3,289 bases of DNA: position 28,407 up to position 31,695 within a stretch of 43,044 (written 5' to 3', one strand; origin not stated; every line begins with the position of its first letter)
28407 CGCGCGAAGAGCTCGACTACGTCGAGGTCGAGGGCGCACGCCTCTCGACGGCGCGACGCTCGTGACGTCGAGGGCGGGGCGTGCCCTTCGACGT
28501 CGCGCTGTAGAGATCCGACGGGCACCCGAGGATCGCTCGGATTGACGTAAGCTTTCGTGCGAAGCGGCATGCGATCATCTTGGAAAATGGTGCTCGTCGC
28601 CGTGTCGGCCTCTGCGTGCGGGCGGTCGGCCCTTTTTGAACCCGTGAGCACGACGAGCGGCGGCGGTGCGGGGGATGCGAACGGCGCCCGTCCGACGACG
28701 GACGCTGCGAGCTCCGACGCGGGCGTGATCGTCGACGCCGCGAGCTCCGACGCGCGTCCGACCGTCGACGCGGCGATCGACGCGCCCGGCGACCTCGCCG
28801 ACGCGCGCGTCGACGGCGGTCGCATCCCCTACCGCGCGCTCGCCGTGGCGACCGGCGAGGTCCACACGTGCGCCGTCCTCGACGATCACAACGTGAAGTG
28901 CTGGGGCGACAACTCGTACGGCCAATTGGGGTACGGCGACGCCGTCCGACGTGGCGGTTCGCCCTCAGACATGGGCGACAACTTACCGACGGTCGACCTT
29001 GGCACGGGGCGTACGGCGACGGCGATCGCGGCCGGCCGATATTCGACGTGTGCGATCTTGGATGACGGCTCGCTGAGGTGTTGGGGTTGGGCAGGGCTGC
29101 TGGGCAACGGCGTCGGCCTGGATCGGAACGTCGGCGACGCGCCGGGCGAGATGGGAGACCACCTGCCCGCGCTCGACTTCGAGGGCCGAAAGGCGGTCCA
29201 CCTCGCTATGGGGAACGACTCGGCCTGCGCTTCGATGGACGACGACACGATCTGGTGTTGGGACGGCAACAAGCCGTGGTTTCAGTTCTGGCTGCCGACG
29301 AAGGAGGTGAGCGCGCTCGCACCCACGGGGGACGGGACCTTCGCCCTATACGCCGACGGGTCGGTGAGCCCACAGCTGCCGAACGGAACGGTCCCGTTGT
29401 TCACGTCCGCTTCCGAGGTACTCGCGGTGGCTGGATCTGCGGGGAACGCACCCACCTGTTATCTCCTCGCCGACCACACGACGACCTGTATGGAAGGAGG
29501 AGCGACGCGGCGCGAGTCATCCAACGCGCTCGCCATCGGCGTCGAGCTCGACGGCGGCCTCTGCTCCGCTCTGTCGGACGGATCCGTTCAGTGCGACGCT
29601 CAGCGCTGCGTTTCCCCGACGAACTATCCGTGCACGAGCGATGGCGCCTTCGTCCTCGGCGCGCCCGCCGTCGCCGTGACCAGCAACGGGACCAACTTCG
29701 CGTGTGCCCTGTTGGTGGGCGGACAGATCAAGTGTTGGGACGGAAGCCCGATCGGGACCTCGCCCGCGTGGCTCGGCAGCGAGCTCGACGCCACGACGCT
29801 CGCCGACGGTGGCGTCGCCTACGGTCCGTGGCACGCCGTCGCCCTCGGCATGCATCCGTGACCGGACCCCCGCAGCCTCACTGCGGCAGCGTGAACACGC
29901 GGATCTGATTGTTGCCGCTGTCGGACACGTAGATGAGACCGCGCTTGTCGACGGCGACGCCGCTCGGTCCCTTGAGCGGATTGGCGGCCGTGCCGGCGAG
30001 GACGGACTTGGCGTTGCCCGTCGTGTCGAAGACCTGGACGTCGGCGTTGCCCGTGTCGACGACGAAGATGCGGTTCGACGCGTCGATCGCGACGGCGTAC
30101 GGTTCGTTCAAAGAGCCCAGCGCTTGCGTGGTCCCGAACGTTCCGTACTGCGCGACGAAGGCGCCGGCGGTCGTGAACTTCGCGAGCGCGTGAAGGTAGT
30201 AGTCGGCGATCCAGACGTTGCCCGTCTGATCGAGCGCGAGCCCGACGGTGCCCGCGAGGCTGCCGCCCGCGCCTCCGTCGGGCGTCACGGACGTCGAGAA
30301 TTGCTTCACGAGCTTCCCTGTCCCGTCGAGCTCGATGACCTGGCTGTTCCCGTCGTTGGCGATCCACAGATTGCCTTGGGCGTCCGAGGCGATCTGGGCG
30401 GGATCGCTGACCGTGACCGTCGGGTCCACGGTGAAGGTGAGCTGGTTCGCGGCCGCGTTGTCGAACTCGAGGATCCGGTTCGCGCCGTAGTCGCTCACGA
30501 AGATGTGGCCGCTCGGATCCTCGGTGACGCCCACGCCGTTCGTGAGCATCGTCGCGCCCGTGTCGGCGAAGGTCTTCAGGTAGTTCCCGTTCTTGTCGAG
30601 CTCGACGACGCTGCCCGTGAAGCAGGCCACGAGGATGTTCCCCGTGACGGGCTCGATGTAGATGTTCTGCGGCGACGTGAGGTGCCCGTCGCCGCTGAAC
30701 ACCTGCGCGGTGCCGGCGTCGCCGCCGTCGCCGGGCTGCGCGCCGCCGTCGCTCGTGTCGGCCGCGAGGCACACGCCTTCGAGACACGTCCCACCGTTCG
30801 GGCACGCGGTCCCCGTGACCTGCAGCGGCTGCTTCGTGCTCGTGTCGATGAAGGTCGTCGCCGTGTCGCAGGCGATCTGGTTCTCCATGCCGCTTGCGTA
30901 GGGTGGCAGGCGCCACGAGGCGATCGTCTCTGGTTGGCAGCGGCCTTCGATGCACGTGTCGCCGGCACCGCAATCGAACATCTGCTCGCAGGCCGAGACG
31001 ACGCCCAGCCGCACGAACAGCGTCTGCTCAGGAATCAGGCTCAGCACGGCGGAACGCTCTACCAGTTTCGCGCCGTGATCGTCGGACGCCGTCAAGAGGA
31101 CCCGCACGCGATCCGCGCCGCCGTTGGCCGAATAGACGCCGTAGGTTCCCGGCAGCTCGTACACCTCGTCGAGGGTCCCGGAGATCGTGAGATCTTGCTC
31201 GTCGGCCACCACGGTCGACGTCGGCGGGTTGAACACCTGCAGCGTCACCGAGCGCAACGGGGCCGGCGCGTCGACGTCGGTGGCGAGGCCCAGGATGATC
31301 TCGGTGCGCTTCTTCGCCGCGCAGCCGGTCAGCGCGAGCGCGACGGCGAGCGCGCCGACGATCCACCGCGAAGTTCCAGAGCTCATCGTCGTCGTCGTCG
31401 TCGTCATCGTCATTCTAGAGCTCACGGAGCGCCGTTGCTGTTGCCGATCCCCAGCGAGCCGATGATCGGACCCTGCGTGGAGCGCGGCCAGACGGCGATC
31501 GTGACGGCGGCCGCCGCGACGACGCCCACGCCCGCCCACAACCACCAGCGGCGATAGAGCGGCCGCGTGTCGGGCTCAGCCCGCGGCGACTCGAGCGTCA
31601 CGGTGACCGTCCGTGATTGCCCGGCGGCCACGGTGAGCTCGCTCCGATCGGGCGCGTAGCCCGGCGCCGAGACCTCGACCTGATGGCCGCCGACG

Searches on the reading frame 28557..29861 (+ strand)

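Call 86: search_protein_families(library=pfam, proteins=[window:28557-29861:+], max_evalue=0.0001)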
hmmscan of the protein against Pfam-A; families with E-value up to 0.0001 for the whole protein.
window:28557-29861:+ (434 aa): 3 families
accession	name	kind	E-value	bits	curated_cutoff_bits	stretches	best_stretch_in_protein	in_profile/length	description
PF13540.12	RCC1_2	-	6.8e-19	67.5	22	2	96-123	3-30/30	Regulator of chromosome condensation (RCC1) repeat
PF25390.1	WD40_RLD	-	9.1e-17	61.8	150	1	95-235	198-322/363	RCC1-like domain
PF00415.24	RCC1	-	8e-05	23.6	21.7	1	115-167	6-50/50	Regulator of chromosome condensation (RCC1) repeat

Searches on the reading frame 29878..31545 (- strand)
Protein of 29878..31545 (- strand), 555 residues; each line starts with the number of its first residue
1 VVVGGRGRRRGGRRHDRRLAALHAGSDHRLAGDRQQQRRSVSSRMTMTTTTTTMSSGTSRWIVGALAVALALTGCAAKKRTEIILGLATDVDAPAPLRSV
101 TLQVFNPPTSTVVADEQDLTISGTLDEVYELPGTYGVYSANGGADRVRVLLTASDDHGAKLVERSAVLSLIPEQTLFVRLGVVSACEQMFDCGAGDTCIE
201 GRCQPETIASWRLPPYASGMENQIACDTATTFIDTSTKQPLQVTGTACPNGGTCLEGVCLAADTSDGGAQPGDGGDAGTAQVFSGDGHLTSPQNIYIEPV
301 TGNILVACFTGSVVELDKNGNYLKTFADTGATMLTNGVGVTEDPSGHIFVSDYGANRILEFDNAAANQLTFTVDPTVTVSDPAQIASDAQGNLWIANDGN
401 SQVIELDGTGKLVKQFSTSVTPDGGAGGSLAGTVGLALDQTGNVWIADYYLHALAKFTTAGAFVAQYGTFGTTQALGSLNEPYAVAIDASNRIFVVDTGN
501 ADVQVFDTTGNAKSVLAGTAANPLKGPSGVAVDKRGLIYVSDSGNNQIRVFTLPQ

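Call 86: search_protein_families(library=pfam, proteins=[window:29878-31545:-], max_evalue=0.0001)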
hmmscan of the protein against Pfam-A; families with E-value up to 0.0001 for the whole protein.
window:29878-31545:- (555 aa): 5 families
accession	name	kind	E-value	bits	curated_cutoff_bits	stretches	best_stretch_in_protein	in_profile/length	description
PF01436.27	NHL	-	7.5e-26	89.3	20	1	525-551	2-28/28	NHL repeat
PF08450.18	SGL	-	2e-10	41.1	26.3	0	311-418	115-222/246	SMP-30/Gluconolactonase/LRE-like region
PF22701.2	Mala_s_1-like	-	5.6e-08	33.2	27.5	0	381-447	89-146/195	Mal s 1 allergenic protein-like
PF24684.1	Vgb_lyase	-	6.5e-07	28.9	50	1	337-543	99-283/290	Virginiamycin B lyase family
PF13449.12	Phytase-like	-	1.3e-05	25.7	27.6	0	381-418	69-106/284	Esterase-like activity of phytase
